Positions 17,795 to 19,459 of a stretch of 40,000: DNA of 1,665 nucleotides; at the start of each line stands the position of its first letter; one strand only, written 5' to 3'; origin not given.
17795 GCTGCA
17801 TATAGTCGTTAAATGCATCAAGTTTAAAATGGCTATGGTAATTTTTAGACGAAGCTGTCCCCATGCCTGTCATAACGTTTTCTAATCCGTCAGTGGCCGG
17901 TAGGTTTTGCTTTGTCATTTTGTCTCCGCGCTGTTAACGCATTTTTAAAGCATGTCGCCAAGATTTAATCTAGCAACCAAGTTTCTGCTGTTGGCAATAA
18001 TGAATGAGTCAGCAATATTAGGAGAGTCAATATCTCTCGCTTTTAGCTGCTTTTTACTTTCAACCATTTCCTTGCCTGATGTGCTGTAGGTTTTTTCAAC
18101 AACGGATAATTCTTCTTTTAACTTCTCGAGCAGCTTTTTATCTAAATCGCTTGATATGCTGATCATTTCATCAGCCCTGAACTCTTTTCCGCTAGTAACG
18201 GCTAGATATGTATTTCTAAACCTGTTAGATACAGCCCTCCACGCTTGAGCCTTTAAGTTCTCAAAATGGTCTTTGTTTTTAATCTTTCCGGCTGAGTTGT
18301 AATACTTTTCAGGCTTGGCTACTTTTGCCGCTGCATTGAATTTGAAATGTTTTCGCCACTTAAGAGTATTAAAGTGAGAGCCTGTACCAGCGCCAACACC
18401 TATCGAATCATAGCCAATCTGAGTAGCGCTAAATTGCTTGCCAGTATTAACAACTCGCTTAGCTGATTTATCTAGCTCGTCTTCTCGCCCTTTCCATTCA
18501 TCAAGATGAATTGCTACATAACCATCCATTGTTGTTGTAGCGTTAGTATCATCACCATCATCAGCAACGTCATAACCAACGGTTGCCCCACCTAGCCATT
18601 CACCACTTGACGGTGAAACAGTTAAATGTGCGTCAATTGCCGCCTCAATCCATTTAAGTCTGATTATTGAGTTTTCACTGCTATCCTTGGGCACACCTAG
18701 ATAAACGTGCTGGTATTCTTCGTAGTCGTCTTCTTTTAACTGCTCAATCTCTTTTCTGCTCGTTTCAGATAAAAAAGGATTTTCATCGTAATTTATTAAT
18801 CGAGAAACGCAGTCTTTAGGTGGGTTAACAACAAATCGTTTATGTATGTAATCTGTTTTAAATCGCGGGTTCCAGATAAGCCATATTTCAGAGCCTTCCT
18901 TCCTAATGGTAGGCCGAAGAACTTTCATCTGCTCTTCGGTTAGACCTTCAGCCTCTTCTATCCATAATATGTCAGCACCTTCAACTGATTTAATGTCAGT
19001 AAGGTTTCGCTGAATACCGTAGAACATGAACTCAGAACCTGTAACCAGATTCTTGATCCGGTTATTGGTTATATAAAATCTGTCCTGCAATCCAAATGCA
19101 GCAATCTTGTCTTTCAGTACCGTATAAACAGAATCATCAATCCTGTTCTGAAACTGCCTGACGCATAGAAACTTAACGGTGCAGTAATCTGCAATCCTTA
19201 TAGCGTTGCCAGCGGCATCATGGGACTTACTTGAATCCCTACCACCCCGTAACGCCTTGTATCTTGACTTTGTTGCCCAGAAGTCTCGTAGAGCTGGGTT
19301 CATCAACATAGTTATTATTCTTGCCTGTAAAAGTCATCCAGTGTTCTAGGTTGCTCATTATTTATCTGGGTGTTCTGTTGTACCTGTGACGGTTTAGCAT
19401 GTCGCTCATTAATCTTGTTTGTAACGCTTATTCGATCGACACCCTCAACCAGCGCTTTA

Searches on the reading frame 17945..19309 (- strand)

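Call 13: search_protein_families(library=pfam, proteins=[window:17945-19309:-], max_evalue=0.001)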
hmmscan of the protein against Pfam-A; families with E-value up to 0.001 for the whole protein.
window:17945-19309:- (454 aa): 1 family
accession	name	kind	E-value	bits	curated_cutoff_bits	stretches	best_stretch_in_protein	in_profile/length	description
PF04466.19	Terminase_3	-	3.6e-37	128.3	23.2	1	15-205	2-200/201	Phage terminase large subunit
